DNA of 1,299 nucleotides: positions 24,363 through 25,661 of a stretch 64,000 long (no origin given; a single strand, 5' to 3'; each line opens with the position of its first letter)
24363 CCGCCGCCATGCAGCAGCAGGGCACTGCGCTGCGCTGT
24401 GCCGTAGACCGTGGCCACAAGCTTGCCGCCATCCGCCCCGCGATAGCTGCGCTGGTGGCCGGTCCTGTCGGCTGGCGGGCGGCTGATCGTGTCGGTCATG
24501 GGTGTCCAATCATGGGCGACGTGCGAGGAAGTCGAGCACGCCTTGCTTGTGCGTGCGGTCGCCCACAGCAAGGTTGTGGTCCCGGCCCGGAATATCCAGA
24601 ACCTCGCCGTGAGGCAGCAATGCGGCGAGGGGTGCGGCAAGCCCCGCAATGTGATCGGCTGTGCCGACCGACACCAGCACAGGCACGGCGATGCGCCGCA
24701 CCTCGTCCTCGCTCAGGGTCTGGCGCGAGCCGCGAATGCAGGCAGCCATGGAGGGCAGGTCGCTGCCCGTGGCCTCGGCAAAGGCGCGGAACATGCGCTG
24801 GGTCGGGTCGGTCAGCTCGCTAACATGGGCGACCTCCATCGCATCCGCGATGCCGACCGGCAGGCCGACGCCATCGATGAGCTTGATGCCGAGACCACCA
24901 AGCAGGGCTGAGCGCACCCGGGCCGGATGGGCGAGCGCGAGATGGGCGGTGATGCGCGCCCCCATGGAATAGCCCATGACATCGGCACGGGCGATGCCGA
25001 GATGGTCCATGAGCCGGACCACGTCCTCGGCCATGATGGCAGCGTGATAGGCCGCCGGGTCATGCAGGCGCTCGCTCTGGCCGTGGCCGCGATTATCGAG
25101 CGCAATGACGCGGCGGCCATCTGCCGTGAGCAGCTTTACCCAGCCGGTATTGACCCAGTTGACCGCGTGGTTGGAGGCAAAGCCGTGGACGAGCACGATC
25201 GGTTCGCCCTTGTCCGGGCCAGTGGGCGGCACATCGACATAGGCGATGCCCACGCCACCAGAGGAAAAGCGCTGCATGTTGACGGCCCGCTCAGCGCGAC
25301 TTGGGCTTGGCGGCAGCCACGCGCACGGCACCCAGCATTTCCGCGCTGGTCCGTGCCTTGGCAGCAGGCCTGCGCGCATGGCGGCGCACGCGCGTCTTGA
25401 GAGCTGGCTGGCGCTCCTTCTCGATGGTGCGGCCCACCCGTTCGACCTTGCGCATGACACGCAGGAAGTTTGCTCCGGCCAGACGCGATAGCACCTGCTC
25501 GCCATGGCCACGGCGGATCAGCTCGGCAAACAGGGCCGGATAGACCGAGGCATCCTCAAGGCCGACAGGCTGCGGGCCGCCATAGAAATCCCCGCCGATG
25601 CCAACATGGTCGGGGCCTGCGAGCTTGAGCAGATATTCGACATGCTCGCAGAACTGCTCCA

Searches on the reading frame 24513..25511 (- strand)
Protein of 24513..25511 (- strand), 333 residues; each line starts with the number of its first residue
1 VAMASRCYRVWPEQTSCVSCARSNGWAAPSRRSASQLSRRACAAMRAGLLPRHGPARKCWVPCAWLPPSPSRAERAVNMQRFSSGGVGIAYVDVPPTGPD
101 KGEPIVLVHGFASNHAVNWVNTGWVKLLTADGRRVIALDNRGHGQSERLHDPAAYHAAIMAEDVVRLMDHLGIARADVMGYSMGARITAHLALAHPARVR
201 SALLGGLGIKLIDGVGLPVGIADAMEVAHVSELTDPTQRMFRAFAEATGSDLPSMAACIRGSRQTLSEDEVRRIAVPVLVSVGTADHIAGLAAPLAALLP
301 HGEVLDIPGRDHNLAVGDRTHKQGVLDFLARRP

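Call 24: search_protein_families(library=ncbifam, proteins=[window:24513-25511:-], max_evalue=0.00001)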
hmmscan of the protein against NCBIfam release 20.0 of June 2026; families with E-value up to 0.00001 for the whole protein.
window:24513-25511:- (333 aa): 25 families
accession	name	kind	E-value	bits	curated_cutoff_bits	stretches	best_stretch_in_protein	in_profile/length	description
NF011457.0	PRK14875.1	equivalog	3.7e-22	78.8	307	1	89-204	119-228/372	acetoin dehydrogenase dihydrolipoyllysine-residue acetyltransferase subunit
NF051488.1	bifunc_PcaDC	exception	4.7e-19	68.8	390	1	98-204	8-108/375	bifunctional 3-oxoadipate enol-lactonase/4-carboxymuconolactone decarboxylase PcaDC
NF052610.1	macro_16_ester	equivalog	8.4e-17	61.4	420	1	98-203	19-123/281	alpha/beta fold macrolide esterase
TIGR02427.1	protocat_pcaD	equivalog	1.1e-16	61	255.85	1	132-288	39-206/251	3-oxoadipate enol-lactonase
TIGR03695.1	menH_SHCHC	equivalog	2.3e-16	60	208.55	1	103-206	3-103/252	2-succinyl-6-hydroxy-2,4-cyclohexadiene-1-carboxylate synthase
NF053683.1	esterase_mleBRB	exception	1.1e-14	54.7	585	1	105-204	25-124/280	BRB family alpha/beta fold macrolide esterase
NF045632.1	hydroxlase_HsaD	equivalog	1.8e-14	53.4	400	1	96-209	28-142/290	4,5:9,10-diseco-3-hydroxy-5,9,17-trioxoandrosta-1(10),2-diene-4-oate hydrolase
NF051487.1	bifunc_PcaCD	exception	3e-13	49.6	430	1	98-204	168-268/413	bifunctional 4-carboxymuconolactone decarboxylase/3-oxoadipate enol-lactonase PcaCD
TIGR03611.1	RutD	equivalog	2.2e-12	46.9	238.5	1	115-202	25-108/258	pyrimidine utilization protein D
NF033124.1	estX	equivalog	2.6e-12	46.5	600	1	100-203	21-123/280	macrolide esterase EstX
NF053693.1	esterase_mleCBF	exception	8.5e-12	45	564.5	1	101-202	22-122/279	CBF family alpha/beta fold macrolide esterase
TIGR03056.1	bchO_mg_che_rel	equivalog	3.1e-11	42.8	172.55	1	94-200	20-121/278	alpha/beta fold hydrolase BchO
NF007954.0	PRK10673.1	equivalog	1.6e-10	40.7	399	1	100-200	14-107/255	esterase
NF053684.1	esterase_mleBCA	exception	4e-10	39.3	570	1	103-204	23-124/281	BCA family alpha/beta fold macrolide esterase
NF004514.1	PRK05855.1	equivalog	7.8e-10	37.9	455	1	83-180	6-97/578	SDR family oxidoreductase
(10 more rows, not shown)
